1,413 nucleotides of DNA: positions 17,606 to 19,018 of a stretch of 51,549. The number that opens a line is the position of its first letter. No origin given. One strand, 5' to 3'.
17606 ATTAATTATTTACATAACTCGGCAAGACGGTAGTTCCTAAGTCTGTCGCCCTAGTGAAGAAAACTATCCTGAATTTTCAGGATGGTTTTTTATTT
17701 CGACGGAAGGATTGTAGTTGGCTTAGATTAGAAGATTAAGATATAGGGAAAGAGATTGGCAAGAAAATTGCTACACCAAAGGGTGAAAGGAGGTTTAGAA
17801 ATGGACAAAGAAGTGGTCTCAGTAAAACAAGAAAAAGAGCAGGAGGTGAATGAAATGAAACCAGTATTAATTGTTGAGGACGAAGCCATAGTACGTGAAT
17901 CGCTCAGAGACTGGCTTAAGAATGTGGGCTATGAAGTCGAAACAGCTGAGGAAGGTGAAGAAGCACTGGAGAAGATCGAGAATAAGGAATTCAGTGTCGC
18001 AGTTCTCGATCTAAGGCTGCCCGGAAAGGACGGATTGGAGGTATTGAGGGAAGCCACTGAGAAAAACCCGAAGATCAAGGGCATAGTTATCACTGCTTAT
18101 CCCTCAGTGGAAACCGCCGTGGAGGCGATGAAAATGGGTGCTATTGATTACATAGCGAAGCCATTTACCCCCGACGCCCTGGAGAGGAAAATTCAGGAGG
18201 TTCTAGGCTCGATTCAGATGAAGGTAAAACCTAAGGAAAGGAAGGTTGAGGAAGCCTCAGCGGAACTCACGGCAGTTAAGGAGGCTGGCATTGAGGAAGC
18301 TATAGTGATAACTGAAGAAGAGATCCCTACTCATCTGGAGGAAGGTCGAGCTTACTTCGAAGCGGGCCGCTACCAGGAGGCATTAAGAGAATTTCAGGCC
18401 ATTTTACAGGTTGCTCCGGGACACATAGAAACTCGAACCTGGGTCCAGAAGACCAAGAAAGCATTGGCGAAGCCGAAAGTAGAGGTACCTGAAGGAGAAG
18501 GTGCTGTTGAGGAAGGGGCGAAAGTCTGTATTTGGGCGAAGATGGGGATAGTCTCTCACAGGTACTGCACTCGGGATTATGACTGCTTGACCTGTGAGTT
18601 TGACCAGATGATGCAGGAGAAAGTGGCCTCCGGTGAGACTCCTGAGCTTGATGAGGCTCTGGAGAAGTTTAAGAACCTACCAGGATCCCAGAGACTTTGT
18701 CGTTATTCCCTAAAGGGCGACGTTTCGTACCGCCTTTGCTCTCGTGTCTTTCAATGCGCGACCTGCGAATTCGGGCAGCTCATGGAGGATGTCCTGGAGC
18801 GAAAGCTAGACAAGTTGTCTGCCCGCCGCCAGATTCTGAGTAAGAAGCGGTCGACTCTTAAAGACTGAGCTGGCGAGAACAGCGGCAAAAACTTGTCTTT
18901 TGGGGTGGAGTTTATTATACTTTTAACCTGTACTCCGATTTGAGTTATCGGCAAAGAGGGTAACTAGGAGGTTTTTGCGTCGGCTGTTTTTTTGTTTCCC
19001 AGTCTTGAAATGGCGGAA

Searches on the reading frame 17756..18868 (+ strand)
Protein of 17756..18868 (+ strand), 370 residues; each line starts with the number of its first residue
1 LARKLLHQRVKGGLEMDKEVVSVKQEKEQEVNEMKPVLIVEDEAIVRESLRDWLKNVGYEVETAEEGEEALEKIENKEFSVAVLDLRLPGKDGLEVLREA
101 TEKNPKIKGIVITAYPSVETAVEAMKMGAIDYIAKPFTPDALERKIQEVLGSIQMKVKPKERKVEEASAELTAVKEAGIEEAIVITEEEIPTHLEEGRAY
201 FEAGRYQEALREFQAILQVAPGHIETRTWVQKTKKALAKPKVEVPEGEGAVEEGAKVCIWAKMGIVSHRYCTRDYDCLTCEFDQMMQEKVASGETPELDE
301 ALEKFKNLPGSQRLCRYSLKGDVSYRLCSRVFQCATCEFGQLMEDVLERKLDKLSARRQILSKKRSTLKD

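Call 3: search_protein_families(library=pfam, proteins=[window:17756-18868:+], max_evalue=0.01)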
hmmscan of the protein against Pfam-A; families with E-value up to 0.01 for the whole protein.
window:17756-18868:+ (370 aa): 7 families
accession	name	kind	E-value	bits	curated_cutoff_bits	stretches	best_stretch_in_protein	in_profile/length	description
PF00072.30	Response_reg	-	1.3e-29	103.1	30.2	1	37-146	1-110/111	Response regulator receiver domain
PF07719.23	TPR_2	-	2.3e-06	27.8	27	1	193-223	4-34/34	Tetratricopeptide repeat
PF13428.12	TPR_14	-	4.1e-05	24.3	23.5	1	195-227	6-38/44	Tetratricopeptide repeat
PF13432.12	TPR_16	-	0.0042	18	32.7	0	194-221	1-28/65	Tetratricopeptide repeat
PF14559.12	TPR_19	-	0.0044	17.7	25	0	201-227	2-28/68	Tetratricopeptide repeat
PF00515.34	TPR_1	-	0.0083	16.4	27.8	0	196-222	7-33/34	Tetratricopeptide repeat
PF13371.12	TPR_9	-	0.0099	16.3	35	0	195-221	34-60/73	Tetratricopeptide repeat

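Call 4: search_protein_families(library=ncbifam, proteins=[window:17756-18868:+], max_evalue=0.01)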
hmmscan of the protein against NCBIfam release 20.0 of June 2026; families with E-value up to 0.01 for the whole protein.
window:17756-18868:+ (370 aa): 108 families (the best 25 are shown)
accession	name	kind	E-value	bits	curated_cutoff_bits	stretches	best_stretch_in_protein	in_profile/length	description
NF008469.0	PRK11361.1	equivalog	3.5e-25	88.6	714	1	34-157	4-127/461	acetoacetate metabolism transcriptional regulator AtoC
NF045944.1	ResRegRpaBCyano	equivalog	4e-25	88.5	330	1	38-167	1-129/229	response regulator transcription factor RpaB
NF006900.1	PRK09390.1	equivalog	2.9e-24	85.8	255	1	35-162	5-132/203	response regulator FixJ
NF051870.1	NAssimRespRegNtrX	equivalog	1.1e-23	83.9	600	1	35-166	2-135/452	nitrogen assimilation response regulator NtrX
NF007689.0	PRK10365.1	equivalog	1.2e-22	80.3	760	1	37-154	8-125/441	sigma-54-dependent response regulator transcription factor ZraR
NF033791.1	ActR_PrrA_rreg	equivalog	1.4e-22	80.5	250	1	36-146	3-113/173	ActR/PrrA/RegA family redox response regulator transcription factor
NF041946.1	LuxO_transreg_Vib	equivalog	1.4e-22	80.2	800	1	39-167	1-128/463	quorum-sensing sigma-54 dependent transcriptional regulator LuxO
NF007005.1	PRK09468.1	equivalog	1.2e-21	77.3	331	1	34-156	3-125/237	osmolarity response regulator transcription factor OmpR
NF053512.1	nitric_RR_NosR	exception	1.2e-21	77.3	400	1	37-175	1-142/422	response regulator c-di-GMP phosphodiesterase, NosR family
TIGR01818.1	ntrC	equivalog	1.8e-21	76.5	558.6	1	37-170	1-135/463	nitrogen regulation protein NR(I)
NF045505.1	RR_RssB_Pseudo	equivalog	2.1e-20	73.1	700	1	36-173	7-147/394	two-component system response regulator RssB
NF041733.1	resp_reg_CseB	equivalog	2.8e-20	72.7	350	1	37-176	3-141/228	two-component system response regulator CseB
NF051850.1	RespRegRprY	equivalog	2.9e-20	72.7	370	1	35-158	5-128/234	response regulator transcription factor RprY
NF007928.2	PRK10643.1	equivalog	1e-19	71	330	1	37-174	3-139/216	two-component system response regulator PmrA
NF040534.1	resp_reg_YycF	equivalog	1.4e-19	70.3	340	1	36-172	2-134/231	response regulator YycF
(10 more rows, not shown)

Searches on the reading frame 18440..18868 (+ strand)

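Call 70: search_protein_families(library=pfam, proteins=[window:18440-18868:+], max_evalue=10)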
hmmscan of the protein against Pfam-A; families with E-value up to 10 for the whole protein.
window:18440-18868:+ (142 aa): 2 families
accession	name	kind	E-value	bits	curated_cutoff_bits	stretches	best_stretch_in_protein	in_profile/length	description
PF05495.17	zf-CHY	-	0.026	15.4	31.3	1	94-111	9-26/68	CHY zinc finger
PF12347.13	HJURP_C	-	0.13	12.5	22.7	1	43-69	18-44/60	Holliday junction regulator protein family C-terminal repeat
